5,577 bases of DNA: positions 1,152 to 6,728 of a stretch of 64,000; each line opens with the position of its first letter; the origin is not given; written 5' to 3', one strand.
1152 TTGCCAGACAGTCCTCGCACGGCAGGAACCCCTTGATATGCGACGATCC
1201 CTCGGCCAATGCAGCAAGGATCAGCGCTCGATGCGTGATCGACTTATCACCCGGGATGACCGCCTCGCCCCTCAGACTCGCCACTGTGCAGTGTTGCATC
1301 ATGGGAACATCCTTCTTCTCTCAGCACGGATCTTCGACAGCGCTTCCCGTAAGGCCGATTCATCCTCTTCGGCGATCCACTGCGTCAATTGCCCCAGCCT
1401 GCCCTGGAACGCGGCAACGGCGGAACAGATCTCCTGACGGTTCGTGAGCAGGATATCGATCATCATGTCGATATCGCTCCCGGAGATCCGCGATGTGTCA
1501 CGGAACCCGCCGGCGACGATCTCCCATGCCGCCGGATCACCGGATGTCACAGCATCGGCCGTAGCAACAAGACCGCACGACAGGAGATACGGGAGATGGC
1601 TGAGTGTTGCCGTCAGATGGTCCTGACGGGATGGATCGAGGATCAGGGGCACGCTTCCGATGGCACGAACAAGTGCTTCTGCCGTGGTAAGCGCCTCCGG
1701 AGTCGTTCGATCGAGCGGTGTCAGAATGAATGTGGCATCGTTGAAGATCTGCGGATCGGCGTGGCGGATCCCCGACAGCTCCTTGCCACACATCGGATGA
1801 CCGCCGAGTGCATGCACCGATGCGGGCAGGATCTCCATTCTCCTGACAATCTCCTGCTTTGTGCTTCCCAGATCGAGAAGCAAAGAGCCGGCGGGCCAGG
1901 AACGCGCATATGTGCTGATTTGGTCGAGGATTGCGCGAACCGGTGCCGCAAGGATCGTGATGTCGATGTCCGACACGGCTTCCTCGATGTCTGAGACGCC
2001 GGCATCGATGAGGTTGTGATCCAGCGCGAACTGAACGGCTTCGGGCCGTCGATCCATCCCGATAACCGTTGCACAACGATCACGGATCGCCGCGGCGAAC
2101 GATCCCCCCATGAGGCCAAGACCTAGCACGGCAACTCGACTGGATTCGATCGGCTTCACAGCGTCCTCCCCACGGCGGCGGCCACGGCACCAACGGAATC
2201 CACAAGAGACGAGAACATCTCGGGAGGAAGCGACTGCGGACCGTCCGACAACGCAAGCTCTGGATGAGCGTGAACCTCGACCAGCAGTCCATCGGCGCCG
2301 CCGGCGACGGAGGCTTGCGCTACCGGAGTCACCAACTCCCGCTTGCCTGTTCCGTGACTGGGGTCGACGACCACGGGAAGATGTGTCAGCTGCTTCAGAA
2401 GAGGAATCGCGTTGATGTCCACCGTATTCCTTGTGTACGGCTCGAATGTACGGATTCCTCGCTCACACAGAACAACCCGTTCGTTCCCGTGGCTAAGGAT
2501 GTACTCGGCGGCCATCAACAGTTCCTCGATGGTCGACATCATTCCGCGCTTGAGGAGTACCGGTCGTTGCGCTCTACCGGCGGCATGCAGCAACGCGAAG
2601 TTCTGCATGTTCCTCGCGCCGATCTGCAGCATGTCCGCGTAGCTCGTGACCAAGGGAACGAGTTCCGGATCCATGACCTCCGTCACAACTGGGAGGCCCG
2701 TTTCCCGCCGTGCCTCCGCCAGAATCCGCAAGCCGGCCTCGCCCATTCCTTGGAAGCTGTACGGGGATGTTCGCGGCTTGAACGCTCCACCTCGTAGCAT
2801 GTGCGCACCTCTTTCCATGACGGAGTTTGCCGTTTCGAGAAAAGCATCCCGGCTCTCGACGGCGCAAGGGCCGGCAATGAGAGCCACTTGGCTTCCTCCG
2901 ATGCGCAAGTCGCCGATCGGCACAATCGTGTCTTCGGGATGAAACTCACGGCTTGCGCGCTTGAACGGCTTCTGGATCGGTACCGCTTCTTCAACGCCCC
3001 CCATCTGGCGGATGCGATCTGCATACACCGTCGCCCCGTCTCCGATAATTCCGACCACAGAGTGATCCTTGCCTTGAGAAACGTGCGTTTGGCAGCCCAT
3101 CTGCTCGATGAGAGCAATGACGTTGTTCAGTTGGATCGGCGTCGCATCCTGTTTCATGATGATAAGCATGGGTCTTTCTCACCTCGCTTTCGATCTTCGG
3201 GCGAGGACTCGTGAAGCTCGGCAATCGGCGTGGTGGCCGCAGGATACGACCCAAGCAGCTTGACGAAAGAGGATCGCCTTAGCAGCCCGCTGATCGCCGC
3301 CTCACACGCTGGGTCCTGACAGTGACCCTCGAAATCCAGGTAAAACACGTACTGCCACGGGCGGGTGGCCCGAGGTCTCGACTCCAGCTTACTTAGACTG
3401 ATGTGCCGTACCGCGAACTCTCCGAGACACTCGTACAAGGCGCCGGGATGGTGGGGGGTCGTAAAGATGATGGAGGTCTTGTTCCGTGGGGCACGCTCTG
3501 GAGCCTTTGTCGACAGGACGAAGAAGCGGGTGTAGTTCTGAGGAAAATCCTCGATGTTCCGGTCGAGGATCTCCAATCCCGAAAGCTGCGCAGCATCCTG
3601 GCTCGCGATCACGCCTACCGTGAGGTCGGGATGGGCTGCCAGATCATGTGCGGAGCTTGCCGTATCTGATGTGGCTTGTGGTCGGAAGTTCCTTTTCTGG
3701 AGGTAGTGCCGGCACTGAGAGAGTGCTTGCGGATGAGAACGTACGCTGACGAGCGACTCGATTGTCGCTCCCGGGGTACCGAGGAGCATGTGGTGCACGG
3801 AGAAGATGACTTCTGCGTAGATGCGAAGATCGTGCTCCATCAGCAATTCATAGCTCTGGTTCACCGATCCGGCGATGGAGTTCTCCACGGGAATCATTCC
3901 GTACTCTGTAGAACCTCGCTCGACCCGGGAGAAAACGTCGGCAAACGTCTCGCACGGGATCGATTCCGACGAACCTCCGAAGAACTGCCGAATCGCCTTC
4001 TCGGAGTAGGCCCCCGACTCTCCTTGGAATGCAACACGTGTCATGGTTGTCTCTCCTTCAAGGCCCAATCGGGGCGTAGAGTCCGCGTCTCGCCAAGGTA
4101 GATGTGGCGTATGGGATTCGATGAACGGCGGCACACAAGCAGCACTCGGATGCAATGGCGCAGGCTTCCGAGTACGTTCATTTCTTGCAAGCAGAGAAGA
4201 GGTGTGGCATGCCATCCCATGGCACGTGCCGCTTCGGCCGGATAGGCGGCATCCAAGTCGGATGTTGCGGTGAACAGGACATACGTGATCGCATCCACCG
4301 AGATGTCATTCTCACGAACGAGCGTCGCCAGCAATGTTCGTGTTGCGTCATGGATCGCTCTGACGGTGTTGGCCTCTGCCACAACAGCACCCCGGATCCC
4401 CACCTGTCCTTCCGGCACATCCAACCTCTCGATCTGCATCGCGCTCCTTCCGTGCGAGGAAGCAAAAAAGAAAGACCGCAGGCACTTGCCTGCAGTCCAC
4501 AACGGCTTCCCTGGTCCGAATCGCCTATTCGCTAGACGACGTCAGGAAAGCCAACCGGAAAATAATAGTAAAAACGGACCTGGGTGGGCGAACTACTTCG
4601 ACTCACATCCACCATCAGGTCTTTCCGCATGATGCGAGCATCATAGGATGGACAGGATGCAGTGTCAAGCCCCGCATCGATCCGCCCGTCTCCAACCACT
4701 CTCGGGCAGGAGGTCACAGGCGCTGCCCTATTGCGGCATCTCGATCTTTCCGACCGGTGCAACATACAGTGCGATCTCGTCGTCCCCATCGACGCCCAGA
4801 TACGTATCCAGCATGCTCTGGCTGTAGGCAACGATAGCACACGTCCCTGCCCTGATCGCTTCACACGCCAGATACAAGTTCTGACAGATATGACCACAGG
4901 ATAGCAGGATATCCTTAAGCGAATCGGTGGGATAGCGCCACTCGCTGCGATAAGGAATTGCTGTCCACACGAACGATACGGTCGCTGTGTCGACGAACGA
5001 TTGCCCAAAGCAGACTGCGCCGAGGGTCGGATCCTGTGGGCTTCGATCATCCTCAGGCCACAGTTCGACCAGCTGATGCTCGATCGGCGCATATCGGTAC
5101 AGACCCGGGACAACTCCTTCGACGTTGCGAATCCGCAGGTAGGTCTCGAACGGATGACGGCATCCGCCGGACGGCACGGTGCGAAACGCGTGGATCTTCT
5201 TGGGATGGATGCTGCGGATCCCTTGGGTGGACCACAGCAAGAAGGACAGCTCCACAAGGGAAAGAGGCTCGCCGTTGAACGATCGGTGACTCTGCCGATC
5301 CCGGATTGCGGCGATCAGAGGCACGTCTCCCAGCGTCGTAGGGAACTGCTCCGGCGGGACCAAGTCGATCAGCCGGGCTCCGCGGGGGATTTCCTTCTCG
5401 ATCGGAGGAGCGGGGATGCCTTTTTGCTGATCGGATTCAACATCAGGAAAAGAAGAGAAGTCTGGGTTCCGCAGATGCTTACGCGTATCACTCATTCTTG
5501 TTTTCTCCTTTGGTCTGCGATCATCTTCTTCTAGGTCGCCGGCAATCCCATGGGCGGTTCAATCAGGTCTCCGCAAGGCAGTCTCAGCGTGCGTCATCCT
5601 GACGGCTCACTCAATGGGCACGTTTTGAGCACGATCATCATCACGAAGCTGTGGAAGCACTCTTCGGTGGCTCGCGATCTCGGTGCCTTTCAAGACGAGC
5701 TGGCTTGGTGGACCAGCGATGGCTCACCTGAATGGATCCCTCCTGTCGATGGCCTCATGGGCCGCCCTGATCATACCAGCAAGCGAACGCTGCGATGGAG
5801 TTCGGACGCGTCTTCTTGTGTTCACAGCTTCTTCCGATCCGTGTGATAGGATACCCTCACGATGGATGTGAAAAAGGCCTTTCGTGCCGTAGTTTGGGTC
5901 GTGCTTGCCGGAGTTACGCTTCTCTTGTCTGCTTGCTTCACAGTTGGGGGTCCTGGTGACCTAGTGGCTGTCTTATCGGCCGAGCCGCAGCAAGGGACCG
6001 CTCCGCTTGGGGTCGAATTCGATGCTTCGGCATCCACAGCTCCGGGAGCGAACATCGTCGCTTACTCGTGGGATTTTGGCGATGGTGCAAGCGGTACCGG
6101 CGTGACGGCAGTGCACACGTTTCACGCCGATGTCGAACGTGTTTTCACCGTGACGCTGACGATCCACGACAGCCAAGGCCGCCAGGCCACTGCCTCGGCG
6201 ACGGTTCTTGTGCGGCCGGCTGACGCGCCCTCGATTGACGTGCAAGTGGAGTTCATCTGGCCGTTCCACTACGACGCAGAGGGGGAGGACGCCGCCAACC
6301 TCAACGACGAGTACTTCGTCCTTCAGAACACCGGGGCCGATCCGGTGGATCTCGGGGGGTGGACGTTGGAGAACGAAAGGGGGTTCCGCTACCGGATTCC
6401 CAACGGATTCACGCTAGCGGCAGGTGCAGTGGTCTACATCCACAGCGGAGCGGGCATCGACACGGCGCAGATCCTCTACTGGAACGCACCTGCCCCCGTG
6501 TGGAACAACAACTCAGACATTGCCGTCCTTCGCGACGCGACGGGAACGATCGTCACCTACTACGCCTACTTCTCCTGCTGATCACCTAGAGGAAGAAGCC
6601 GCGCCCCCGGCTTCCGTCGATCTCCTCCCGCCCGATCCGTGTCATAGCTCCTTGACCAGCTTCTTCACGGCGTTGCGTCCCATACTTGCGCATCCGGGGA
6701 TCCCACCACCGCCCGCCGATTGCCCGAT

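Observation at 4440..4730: Ribosome-mediated attenuator with a leaderless F-Y-Y-Y-F leader peptide upstream of a mixed Phe/Tyr biosynthetic operon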

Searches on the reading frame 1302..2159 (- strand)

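Call 9: search_protein_families(library=pfam, proteins=[window:1302-2159:-])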
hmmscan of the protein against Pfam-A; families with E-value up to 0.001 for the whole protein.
window:1302-2159:- (286 aa): 4 families
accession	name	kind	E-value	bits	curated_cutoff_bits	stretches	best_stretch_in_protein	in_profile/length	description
PF02153.23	PDH_N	-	5.1e-29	101.2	26.5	1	21-169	1-150/154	Prephenate dehydrogenase, nucleotide-binding domain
PF20463.3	PDH_C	-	4.1e-16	59.6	22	1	175-275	1-101/102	Prephenate dehydrogenase, dimerization domain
PF03446.21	NAD_binding_2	-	1.7e-08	35.1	21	1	8-108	1-103/161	NAD binding domain of 6-phosphogluconate dehydrogenase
PF03807.23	F420_oxidored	-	1.7e-05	25.7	21.6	1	8-96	1-90/94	NADP oxidoreductase coenzyme F420-dependent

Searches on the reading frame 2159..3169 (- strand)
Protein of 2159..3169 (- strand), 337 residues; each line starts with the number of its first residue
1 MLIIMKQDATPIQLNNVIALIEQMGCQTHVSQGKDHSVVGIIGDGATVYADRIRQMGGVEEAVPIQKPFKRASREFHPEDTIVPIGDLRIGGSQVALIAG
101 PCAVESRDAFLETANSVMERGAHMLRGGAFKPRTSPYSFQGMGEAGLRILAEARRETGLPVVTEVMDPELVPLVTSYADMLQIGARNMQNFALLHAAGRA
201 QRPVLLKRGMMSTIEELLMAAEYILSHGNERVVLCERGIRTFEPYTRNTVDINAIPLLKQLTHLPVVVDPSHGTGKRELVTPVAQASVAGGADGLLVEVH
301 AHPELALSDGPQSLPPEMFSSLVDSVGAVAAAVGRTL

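Call 9: search_protein_families(library=pfam, proteins=[window:2159-3169:-])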
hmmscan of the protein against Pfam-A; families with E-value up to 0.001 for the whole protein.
window:2159-3169:- (337 aa): 3 families
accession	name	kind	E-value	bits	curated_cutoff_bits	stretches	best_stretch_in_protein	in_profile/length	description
PF00793.26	DAHP_synth_1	-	2.9e-80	269.5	25.5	1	88-319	10-254/270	DAHP synthetase I family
PF18152.6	DAHP_snth_FXD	-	2.3e-20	72.6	27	1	1-67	1-67/67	DAHP synthase ferredoxin-like domain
PF03102.20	NeuB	-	8.2e-10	39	22.1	1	147-335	58-238/241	NeuB family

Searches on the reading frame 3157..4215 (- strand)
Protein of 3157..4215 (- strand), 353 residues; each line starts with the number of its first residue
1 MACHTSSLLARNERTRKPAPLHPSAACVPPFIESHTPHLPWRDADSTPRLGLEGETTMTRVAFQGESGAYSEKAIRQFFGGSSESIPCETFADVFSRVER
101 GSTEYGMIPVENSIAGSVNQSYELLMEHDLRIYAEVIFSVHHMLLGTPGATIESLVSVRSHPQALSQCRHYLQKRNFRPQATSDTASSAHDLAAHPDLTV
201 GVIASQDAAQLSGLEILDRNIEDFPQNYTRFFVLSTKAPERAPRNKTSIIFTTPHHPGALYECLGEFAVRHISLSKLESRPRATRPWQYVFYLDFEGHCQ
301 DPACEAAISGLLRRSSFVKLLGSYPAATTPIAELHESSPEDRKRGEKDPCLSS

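Call 9: search_protein_families(library=pfam, proteins=[window:3157-4215:-])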
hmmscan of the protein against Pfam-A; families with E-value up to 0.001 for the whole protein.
window:3157-4215:- (353 aa): 1 family
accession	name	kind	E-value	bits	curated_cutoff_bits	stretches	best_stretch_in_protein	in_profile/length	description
PF00800.23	PDT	-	1.3e-60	204.7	25.2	1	61-237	1-179/181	Prephenate dehydratase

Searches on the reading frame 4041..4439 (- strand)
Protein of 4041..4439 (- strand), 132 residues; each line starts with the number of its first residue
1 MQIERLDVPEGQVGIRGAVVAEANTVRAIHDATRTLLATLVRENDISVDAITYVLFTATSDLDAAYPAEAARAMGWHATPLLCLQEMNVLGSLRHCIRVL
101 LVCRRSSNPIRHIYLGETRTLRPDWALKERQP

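Call 9: search_protein_families(library=pfam, proteins=[window:4044-4439:-])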
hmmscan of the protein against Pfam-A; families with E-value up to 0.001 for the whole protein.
window:4044-4439:- (132 aa): 1 family
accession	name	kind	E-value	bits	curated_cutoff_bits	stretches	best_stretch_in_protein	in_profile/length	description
PF07736.16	CM_1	-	8.9e-39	132.9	27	1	14-125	3-116/116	Chorismate mutase type I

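Call 11: find_homologous_proteins(query=window:4044-4439:-, max_evalue=1e-10)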
Query window:4044-4439:- (132 aa): 498 proteins with E <= 1e-10 among 535 candidates; the best 120 are listed.
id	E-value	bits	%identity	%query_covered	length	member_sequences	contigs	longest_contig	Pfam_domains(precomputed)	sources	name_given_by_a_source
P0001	2.0e-80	285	99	100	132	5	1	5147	PF07736.17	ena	-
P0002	6.5e-52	193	71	100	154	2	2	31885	PF07736.17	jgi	-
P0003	3.1e-49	184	71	95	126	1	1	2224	PF07736.17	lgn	-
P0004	1.5e-33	134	59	84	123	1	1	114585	PF07736.17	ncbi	ncbi:MAG: chorismate mutase [Anaerolineae bacterium]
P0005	1.6e-33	134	57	88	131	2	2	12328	PF07736.17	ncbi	-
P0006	3.8e-33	132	60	88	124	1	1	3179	PF07736.17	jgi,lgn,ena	jgi:chorismate mutase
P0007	3.9e-33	132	60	88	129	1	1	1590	PF07736.17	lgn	-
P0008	6.8e-33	132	58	89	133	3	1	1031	PF07736.17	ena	-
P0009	9.2e-33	131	57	86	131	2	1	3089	PF07736.17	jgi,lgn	-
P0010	1.0e-32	131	56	85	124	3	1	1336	PF07736.17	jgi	-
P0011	1.4e-32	130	62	84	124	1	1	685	PF07736.17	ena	-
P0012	1.7e-32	130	58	88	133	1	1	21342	PF07736.17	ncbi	-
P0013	3.1e-32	129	58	88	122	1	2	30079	PF07736.17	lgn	-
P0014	4.8e-32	129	56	85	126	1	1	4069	PF07736.17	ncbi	ncbi:MAG: chorismate mutase [Chloroflexia bacterium]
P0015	4.9e-32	129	56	88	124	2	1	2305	PF07736.17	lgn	-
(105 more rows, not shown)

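Call 13: find_encoding_contigs(protein=P0002, flank=6000, max_places=4)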
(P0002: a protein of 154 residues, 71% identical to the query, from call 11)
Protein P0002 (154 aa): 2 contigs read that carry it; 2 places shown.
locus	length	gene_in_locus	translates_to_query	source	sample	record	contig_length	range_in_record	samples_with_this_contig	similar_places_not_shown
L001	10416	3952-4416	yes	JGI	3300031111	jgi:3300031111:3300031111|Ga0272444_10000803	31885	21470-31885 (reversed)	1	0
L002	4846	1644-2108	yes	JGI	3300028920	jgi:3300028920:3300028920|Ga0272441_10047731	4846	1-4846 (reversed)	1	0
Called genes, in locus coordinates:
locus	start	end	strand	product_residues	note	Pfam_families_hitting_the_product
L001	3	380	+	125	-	?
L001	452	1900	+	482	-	PF01266:DAO (faint), PF01593:Amino_oxidase, PF12831:FAD_oxidored (weak), PF13450:NAD_binding_8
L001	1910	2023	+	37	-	-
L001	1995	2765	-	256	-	PF00801:PKD, PF18911:PKD_4, PF00932:LTD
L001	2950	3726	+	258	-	PF00881:Nitroreductase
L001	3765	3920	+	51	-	-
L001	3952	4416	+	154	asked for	PF07736:CM_1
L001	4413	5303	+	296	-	PF00800:PDT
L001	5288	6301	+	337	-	PF18152:DAHP_snth_FXD, PF00793:DAHP_synth_1, PF03102:NeuB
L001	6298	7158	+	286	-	PF03446:NAD_binding_2 (weak), PF02153:PDH_N, PF20463:PDH_C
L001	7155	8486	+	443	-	PF00275:EPSP_synthase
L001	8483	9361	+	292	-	PF08501:Shikimate_dh_N, PF18317:SDH_C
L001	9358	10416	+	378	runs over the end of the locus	PF01264:Chorismate_synt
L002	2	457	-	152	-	?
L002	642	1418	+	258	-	PF00881:Nitroreductase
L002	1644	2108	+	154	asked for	PF07736:CM_1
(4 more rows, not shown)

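Call 14: find_encoding_contigs(protein=P0003, flank=6000, max_places=4)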
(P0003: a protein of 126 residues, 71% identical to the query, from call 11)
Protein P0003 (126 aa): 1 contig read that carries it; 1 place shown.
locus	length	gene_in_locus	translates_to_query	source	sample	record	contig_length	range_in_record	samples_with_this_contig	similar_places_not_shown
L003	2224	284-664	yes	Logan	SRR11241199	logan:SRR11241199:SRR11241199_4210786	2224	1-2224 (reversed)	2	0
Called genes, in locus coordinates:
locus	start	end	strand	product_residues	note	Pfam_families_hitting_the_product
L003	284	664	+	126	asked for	PF07736:CM_1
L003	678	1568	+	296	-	PF00800:PDT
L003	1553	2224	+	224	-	?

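Call 19: find_related_loci(query=A1, collection=genome_contigs, flank=2500)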
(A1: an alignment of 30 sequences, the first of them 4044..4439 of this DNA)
Query A1 (132 aa) in genome_contigs; peptide patterns used: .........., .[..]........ (x = any residue, [..] = any of these).
304 stretches matched a pattern; 282 encode a relative of the query (tblastn E <= 1e-3); the best 80 are kept; 80 distinct loci.
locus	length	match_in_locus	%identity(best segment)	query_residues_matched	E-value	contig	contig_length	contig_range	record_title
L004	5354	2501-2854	58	14-129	5e-38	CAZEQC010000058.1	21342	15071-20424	MAG TPA_asm: uncultured Anaerolineales bacterium isolate binchicken_co15_221 genome assembly, contig: NODE_1261_length_2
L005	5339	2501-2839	61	14-124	4e-38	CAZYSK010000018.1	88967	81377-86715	MAG TPA_asm: uncultured Anaerolineales bacterium isolate binchicken_co334_204 genome assembly, contig: NODE_327_length_8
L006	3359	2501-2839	58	14-124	2e-37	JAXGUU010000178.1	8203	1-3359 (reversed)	MAG: Anaerolineae bacterium isolate AnMBR.bin427 bin427_178, whole genome shotgun sequence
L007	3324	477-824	56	14-127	1e-37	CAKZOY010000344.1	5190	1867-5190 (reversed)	MAG TPA_asm: uncultured Chloroflexi bacterium isolate SRR5214706_bin.33_CONCOCT_v1.1_MAG genome assembly, contig: ERZ174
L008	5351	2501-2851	54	14-128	3e-37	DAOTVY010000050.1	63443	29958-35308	MAG TPA_asm: Chloroflexia bacterium isolate H111_92 k127_1938272, whole genome shotgun sequence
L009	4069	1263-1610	55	15-128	9e-37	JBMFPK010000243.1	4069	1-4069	MAG: Chloroflexia bacterium isolate KM4338-61 NODE_243_length_4069_cov_2.789329, whole genome shotgun sequence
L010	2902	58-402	59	14-126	8e-37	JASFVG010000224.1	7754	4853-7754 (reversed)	MAG: Anaerolineae bacterium isolate D1105M20metaG_Bin_199 D1105M20metaG_FD_scaffold_3043_c1, whole genome shotgun sequen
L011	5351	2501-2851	56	14-130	7e-37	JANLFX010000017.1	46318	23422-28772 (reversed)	MAG: Anaerolineae bacterium isolate A05DMB24 NODE_17_length_46318_cov_10.643322, whole genome shotgun sequence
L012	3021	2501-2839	58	14-124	8e-37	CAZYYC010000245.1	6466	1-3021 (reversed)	MAG TPA_asm: uncultured Anaerolineales bacterium isolate SRP241326_co1_43 genome assembly, contig: NODE_14510_length_646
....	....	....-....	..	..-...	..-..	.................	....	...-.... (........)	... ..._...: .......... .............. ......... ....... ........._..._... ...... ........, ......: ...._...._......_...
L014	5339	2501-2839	58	14-124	1e-36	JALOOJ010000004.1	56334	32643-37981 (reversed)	MAG: Anaerolineae bacterium isolate Prado100 scaffold_274, whole genome shotgun sequence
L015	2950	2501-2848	56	14-127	1e-36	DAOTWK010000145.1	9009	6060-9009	MAG TPA_asm: Anaerolineae bacterium isolate H12_134 k73_1295503, whole genome shotgun sequence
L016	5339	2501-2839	58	14-124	2e-36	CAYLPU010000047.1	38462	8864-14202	MAG TPA_asm: uncultured Anaerolineales bacterium isolate binchicken_co243_290 genome assembly, contig: NODE_662_length_3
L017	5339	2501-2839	59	14-124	4e-36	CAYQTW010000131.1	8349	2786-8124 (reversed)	MAG TPA_asm: uncultured Anaerolineales bacterium isolate binchicken_co355_303 genome assembly, contig: NODE_6773_length_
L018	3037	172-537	54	4-126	4e-36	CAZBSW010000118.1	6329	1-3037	MAG TPA_asm: uncultured Thermotogae bacterium isolate SRP323688_co1_249 genome assembly, contig: NODE_17108_length_6329_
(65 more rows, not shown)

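Call 65: find_encoding_contigs(protein=window:4041-4439:-, flank=1500, max_places=6)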
Protein window:4041-4439:- (132 aa): 2 contigs read that carry it; 2 places shown.
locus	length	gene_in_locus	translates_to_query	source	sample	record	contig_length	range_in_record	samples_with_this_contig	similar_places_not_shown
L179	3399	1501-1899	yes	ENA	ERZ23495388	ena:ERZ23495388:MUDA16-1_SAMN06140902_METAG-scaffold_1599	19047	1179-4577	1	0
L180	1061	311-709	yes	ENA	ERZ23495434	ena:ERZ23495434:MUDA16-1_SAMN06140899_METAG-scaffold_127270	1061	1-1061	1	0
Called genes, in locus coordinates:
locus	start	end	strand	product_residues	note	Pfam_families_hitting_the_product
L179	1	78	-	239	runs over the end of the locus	PF00801:PKD (weak), PF18911:PKD_4, PF00932:LTD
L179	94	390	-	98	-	-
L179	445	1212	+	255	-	PF00881:Nitroreductase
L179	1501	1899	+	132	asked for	PF07736:CM_1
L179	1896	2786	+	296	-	PF00800:PDT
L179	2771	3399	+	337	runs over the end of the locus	PF18152:DAHP_snth_FXD, PF00793:DAHP_synth_1, PF03102:NeuB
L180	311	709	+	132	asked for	PF07736:CM_1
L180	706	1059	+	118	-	?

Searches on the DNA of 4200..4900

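Call 3: search_rna_families(source=window, start=4200, end=4900, threshold=evalue, max_evalue=10, show_alignments=3)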
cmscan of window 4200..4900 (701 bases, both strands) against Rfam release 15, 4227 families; matches with E-value up to 10: 1.
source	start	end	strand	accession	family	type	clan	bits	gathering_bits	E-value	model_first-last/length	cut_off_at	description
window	4444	4478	+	RF01100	PK-BYV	Cis-reg;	-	16.7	50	0.91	1-40/40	no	3'-terminal pseudoknot in BYV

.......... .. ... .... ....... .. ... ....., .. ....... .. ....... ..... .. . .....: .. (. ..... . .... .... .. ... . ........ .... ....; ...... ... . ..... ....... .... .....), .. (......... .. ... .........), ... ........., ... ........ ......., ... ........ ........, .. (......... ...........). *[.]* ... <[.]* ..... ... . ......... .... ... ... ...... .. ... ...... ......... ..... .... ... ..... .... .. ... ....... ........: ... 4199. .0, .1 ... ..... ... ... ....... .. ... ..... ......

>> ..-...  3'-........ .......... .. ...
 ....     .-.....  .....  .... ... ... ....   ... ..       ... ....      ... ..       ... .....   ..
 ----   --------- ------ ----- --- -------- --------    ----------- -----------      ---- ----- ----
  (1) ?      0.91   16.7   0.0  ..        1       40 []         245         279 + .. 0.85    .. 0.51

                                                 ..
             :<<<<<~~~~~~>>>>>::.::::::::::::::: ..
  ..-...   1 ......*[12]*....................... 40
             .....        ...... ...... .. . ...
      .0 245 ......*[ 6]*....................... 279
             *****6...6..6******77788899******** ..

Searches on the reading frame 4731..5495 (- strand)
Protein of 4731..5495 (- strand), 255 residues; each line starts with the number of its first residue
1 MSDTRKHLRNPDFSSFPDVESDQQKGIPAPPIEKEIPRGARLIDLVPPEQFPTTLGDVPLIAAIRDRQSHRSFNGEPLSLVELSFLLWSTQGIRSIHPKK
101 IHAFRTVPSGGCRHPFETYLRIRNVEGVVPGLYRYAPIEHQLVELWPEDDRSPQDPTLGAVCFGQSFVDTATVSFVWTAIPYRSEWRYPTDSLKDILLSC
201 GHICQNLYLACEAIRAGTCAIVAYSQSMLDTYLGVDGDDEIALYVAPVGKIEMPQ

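Call 9: search_protein_families(library=pfam, proteins=[window:4731-5495:-])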
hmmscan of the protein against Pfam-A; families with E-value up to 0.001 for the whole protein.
window:4731-5495:- (255 aa): 1 family
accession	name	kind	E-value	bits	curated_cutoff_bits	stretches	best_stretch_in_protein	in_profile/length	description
PF00881.29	Nitroreductase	-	9.8e-21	75.1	23.5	1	64-250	1-167/167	Nitroreductase family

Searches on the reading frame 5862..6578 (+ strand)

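Call 9: search_protein_families(library=pfam, proteins=[window:5862-6578:+])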
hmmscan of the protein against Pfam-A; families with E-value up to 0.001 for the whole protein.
window:5862-6578:+ (239 aa): 4 families
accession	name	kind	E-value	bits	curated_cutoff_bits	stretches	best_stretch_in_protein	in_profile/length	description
PF00932.25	LTD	-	1.4e-19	70.9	34.3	1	137-236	15-107/109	Lamin Tail Domain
PF18911.6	PKD_4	-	2.2e-16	60.1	27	1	39-115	8-83/85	PKD domain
PF00801.26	PKD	-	7.6e-07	29.5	23.5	1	38-111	4-75/80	PKD domain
PF22352.2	K319L-like_PKD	-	1.9e-05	25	27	1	51-117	14-84/84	K319L-like, PKD domain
